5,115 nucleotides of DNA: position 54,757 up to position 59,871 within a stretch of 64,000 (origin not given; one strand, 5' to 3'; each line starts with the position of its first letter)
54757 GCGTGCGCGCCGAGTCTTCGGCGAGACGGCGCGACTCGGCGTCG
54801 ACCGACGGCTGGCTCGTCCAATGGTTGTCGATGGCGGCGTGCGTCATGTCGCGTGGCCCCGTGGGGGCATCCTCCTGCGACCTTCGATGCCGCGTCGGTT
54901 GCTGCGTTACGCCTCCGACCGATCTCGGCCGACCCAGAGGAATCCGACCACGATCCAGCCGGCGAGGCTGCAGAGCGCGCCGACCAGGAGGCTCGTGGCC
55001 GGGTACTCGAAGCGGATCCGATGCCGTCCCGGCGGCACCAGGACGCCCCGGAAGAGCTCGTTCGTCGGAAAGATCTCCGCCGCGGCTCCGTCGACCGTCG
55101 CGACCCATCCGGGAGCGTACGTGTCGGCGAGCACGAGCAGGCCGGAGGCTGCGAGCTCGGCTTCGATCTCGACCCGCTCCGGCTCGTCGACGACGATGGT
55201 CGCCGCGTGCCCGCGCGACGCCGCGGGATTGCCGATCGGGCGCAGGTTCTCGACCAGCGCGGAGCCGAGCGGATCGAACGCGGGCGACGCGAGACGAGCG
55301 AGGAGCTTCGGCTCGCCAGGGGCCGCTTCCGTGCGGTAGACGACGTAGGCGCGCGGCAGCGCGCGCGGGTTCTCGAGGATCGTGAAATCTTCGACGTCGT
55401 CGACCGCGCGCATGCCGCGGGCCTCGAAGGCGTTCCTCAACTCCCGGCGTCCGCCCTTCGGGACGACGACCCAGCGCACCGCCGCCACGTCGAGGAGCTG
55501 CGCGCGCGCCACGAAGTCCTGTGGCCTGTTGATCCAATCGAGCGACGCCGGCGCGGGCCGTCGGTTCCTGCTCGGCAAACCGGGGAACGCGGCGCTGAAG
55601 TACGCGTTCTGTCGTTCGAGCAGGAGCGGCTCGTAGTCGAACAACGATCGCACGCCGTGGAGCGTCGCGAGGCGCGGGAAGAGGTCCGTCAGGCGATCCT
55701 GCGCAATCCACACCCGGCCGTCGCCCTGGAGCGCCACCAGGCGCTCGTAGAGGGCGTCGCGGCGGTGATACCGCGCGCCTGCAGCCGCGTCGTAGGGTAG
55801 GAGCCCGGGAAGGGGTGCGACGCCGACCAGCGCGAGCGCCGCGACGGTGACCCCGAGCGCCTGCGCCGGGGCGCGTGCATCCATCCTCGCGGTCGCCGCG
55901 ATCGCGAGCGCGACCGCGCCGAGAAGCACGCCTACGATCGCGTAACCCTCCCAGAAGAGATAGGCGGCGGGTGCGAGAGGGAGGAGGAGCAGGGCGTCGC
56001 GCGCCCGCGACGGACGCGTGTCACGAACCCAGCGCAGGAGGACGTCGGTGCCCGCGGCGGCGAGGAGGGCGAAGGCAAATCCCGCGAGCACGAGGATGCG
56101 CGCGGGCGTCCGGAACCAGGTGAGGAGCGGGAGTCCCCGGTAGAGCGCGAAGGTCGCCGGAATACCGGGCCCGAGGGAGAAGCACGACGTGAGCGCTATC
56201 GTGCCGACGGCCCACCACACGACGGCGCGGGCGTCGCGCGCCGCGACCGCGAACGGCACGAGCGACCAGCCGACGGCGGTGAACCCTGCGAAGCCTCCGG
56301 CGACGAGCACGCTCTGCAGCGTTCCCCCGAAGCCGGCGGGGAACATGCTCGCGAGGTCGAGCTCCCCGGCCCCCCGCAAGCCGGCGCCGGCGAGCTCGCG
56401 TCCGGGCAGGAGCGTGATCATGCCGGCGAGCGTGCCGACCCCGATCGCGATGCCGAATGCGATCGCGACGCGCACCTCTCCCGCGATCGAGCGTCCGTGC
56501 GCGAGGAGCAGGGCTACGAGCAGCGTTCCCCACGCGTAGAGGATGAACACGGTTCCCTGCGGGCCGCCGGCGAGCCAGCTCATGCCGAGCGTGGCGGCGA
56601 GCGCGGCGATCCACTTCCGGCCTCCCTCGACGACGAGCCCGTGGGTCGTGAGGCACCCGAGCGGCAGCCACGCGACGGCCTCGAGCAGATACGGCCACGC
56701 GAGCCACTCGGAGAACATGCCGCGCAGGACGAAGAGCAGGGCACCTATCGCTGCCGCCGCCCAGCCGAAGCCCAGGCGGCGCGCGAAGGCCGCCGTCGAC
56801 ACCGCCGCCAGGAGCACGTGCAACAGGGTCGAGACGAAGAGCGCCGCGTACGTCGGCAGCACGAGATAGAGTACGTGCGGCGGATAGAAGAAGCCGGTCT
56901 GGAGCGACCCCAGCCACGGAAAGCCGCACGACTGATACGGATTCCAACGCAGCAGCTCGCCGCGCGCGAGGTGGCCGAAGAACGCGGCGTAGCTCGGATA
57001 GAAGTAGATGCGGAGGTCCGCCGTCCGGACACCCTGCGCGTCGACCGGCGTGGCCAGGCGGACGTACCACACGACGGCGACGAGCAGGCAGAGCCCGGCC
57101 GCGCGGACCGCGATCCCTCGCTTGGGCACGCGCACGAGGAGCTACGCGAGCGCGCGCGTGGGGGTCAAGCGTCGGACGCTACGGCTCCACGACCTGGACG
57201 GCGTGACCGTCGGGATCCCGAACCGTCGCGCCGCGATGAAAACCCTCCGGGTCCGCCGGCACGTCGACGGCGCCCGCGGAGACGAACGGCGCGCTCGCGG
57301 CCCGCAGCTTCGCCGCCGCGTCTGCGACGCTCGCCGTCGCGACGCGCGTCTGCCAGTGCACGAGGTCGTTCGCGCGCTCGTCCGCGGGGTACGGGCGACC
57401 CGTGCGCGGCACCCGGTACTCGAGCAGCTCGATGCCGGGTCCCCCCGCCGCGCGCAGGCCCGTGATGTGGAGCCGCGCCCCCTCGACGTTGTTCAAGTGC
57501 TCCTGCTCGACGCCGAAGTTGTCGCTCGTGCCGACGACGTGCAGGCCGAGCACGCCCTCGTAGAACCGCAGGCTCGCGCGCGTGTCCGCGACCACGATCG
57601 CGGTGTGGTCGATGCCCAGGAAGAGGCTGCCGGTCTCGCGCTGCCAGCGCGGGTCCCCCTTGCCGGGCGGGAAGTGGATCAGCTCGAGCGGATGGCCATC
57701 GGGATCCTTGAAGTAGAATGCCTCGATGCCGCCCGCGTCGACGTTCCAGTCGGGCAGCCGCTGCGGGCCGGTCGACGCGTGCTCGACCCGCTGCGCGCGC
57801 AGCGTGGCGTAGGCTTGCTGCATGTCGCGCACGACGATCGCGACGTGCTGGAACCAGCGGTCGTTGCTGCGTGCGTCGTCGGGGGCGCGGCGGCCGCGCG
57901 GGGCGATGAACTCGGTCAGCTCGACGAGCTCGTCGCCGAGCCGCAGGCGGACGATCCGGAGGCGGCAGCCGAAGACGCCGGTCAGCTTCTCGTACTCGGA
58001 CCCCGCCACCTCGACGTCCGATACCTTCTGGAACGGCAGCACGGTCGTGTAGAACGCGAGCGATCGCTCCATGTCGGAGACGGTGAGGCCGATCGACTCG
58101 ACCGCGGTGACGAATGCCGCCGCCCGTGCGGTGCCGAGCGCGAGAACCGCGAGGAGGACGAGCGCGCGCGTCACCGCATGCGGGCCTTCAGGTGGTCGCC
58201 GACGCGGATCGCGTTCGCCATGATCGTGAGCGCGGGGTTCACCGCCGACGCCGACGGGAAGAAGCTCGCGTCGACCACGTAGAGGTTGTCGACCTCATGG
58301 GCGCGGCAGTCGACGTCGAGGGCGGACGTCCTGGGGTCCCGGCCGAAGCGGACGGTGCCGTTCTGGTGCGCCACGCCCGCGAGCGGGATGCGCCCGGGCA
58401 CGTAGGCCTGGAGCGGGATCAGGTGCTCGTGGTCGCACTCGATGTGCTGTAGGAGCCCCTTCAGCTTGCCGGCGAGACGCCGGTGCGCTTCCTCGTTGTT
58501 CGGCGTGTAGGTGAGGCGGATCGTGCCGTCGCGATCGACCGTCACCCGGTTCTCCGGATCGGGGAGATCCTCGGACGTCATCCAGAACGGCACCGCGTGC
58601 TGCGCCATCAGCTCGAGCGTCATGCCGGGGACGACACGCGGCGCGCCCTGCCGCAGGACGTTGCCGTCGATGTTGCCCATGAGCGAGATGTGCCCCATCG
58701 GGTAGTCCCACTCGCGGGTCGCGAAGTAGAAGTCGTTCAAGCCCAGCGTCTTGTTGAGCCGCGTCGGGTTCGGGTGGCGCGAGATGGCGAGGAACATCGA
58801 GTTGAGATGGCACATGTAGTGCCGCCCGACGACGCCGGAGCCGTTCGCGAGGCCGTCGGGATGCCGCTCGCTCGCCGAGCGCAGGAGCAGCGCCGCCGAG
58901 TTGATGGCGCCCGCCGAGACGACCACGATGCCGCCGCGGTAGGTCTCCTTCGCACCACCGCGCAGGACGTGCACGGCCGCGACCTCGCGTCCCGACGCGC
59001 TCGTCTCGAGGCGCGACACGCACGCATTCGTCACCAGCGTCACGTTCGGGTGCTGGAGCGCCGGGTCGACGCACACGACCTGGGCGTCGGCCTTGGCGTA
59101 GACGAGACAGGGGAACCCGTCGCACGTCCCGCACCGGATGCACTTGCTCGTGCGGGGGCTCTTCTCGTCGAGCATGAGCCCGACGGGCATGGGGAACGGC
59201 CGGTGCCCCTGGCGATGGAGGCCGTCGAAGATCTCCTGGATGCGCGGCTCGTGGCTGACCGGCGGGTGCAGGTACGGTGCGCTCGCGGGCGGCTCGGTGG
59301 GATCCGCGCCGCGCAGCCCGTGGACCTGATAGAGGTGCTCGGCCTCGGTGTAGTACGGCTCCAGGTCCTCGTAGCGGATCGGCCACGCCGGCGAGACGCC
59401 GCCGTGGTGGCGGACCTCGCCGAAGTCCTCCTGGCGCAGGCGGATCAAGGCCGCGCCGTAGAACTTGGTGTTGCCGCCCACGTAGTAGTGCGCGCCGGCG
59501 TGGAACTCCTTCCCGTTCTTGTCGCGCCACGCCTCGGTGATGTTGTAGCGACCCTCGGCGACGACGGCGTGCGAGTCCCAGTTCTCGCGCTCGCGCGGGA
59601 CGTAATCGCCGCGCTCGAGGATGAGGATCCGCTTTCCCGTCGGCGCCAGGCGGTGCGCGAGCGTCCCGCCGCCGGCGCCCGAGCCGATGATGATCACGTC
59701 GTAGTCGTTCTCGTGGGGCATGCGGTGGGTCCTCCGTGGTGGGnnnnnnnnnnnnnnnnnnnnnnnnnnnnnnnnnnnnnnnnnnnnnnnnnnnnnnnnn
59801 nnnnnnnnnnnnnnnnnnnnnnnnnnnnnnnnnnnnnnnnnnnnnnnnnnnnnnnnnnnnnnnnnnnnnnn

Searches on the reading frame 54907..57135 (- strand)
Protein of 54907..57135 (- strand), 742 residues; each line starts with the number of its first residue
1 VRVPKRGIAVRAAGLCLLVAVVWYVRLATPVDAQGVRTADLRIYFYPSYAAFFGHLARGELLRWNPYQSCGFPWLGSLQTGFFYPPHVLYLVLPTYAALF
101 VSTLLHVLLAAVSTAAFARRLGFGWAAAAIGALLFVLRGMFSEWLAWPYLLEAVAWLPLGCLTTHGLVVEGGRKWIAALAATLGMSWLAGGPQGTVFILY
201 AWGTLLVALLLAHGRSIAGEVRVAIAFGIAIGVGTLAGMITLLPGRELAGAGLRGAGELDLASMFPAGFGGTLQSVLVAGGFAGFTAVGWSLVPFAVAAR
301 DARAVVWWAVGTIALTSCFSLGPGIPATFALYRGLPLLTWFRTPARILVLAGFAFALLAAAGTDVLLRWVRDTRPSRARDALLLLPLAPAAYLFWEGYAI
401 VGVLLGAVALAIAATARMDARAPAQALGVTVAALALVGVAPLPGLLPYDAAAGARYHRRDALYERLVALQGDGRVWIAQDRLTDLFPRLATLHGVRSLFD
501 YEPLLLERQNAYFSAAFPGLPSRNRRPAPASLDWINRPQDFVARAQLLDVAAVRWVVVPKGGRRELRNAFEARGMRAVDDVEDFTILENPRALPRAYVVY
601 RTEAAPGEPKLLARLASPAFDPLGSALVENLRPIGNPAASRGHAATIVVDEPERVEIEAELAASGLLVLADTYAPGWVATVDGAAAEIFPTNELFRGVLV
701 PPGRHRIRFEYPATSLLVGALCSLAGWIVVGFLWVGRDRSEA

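Call 42: search_protein_families(library=pfam, proteins=[window:54907-57135:-], max_evalue=0.001)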
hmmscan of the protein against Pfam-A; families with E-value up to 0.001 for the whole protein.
window:54907-57135:- (742 aa): 1 family
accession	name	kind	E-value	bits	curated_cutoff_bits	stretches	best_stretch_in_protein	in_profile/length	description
PF09586.16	YfhO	-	3.3e-10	39.4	28.5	1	660-723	771-835/835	Bacterial membrane protein YfhO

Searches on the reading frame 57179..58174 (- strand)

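Call 42: search_protein_families(library=pfam, proteins=[window:57179-58174:-], max_evalue=0.001)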
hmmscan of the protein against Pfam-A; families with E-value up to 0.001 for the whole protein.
window:57179-58174:- (331 aa): 4 families
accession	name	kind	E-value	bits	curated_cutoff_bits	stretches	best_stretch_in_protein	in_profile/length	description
PF00903.31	Glyoxalase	-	2.5e-28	99.3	20.6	2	187-328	1-121/121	Glyoxalase/Bleomycin resistance protein/Dioxygenase superfamily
PF13669.12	Glyoxalase_4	-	8.4e-12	45.8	27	1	28-139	3-100/109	Glyoxalase/Bleomycin resistance protein/Dioxygenase superfamily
PF18029.7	Glyoxalase_6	-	6.6e-09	36.8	23.6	1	193-329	4-106/106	Glyoxalase-like domain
PF22677.2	Ble-like_N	-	6.8e-07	29.4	24.5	0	30-47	7-24/41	Bleomycin resistance protein-like N-terminal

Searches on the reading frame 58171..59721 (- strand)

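Call 43: search_protein_families(library=ncbifam, proteins=[window:58171-59721:-], max_evalue=0.00001)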
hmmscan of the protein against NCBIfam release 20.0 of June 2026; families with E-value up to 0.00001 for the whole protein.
window:58171-59721:- (516 aa): 7 families
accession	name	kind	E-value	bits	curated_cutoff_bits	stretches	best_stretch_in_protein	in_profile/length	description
TIGR03970.1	mycofact_MftG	equivalog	1.1e-18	67.5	387.45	1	217-283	200-264/487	mycofactocin dehydrogenase MftG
TIGR04542.1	GMC_mycofac_2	equivalog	2.3e-18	66.5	400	1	215-284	174-237/425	mycofactocin system GMC family oxidoreductase MftG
NF002550.0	PRK02106.1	subfamily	4.1e-18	65.2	605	1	4-131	3-135/563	choline dehydrogenase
TIGR01810.1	betA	equivalog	1e-15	57.4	732.1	0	216-283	198-264/532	choline dehydrogenase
TIGR02462.1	pyranose_ox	equivalog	1.7e-13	50.4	544.9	1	450-514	482-546/548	pyranose oxidase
NF058674.1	CholsOxChoxAB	equivalog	2.2e-13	49.5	850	1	450-509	471-530/535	cholesterol oxidase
NF009477.0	PRK12843.1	equivalog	9.5e-06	24.3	758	0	3-41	13-51/578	FAD-dependent oxidoreductase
